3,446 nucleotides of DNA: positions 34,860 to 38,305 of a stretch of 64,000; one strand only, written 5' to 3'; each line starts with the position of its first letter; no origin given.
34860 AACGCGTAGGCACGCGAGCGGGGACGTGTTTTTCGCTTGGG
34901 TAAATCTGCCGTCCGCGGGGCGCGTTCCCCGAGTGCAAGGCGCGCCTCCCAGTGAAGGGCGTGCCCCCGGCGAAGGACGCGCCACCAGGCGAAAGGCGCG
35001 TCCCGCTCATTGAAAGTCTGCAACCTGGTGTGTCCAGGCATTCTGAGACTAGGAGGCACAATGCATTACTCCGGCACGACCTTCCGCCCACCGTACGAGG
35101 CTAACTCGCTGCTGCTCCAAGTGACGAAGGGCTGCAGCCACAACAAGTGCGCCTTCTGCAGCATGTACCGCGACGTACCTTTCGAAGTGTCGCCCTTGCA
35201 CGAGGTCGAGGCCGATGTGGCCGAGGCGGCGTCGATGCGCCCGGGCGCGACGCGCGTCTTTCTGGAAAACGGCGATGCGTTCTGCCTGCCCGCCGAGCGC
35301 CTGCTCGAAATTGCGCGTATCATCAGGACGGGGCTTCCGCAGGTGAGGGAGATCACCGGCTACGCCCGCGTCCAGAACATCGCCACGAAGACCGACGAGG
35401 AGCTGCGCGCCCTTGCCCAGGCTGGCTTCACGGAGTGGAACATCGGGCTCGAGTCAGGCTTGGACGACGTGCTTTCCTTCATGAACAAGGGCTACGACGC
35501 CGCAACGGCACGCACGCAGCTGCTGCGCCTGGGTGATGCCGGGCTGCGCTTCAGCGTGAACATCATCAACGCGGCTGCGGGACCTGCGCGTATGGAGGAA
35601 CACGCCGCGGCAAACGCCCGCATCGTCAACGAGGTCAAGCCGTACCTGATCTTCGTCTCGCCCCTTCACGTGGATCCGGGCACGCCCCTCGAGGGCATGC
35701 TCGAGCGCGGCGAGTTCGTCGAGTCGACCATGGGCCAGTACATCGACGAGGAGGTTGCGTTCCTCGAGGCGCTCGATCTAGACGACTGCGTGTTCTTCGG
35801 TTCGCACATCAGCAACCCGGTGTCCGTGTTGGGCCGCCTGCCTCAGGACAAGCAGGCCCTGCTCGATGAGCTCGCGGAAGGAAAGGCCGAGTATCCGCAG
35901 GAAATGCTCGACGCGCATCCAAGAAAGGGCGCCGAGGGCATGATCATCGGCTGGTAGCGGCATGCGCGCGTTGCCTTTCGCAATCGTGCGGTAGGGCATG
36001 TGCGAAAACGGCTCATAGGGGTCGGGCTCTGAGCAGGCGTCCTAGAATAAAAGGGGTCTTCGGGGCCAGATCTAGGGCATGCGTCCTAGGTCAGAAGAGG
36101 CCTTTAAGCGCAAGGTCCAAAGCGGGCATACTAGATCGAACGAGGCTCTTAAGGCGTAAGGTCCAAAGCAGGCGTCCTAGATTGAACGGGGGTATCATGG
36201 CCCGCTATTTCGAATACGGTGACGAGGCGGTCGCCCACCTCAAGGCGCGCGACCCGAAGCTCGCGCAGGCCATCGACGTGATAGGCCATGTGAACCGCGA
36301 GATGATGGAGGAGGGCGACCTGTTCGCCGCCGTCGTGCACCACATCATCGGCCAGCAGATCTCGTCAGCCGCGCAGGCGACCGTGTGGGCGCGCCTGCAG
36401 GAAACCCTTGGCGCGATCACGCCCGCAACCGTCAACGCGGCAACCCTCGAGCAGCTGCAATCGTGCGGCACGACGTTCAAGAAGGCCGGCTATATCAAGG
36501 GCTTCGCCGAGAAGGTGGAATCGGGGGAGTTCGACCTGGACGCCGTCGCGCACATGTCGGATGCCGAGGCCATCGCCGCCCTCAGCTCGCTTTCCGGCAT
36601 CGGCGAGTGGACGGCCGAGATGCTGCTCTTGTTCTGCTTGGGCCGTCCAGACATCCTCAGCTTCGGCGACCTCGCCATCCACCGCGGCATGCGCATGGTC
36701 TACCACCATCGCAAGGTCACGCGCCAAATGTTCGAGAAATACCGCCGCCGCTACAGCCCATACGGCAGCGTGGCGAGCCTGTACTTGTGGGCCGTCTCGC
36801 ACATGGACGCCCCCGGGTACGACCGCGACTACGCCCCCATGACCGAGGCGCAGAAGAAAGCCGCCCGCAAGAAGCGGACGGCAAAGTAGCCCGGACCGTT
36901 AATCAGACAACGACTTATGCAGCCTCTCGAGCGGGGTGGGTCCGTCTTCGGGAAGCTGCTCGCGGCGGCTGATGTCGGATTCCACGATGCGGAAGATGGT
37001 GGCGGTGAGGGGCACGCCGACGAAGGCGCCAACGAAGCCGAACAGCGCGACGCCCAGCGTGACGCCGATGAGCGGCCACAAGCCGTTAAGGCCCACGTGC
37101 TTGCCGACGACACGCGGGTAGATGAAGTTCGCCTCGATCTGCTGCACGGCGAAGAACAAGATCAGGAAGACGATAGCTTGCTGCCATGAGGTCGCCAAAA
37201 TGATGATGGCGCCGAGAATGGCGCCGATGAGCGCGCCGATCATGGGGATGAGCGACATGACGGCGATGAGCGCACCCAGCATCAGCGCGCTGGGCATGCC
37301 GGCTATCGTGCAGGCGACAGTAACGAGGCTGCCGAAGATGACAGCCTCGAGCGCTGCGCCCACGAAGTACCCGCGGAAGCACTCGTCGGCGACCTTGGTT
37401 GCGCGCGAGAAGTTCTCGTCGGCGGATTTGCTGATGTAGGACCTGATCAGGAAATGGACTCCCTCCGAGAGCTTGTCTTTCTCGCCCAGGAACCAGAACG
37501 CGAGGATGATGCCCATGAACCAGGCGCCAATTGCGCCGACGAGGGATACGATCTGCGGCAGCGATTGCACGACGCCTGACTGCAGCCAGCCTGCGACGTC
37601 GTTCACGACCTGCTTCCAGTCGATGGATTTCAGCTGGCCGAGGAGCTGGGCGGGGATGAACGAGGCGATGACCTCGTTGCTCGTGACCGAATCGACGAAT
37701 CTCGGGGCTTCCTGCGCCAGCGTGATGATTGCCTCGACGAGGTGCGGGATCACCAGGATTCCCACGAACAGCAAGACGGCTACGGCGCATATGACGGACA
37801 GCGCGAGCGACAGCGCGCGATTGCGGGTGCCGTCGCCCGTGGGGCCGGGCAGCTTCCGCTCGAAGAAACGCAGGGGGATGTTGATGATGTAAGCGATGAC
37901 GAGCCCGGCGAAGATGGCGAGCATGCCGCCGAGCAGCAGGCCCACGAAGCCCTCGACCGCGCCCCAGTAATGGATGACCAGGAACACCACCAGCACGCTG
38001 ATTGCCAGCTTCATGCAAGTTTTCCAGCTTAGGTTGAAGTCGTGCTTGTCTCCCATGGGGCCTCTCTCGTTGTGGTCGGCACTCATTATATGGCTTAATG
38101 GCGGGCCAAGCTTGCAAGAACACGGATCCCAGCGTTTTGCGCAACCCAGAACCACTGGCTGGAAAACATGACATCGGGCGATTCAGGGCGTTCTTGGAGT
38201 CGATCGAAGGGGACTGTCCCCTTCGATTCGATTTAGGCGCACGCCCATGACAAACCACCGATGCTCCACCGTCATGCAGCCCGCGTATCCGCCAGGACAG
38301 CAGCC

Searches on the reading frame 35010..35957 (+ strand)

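Call 79: search_protein_families(library=pfam, proteins=[window:35010-35957:+], max_evalue=0.001)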
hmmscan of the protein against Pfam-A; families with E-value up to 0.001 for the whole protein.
window:35010-35957:+ (315 aa): 1 family
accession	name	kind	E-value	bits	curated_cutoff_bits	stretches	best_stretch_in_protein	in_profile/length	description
PF04055.27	Radical_SAM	-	5.3e-13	49.9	29.5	1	37-185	2-148/166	Radical SAM superfamily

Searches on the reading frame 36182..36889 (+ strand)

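Call 79: search_protein_families(library=pfam, proteins=[window:36182-36889:+], max_evalue=0.001)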
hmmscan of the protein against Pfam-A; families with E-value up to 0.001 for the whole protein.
window:36182-36889:+ (235 aa): 1 family
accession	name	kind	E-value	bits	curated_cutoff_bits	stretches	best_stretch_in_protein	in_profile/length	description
PF00730.31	HhH-GPD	-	7.5e-14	52.4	26.2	1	52-188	1-102/108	HhH-GPD superfamily base excision DNA repair protein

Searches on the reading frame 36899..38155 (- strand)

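Call 79: search_protein_families(library=pfam, proteins=[window:36899-38155:-], max_evalue=0.001)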
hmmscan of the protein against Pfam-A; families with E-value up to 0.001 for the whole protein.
window:36899-38155:- (418 aa): 1 family
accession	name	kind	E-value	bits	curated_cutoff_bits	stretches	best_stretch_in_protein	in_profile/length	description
PF01594.21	AI-2E_transport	-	3.6e-43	148.4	34.3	1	79-392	23-324/327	AI-2E family transporter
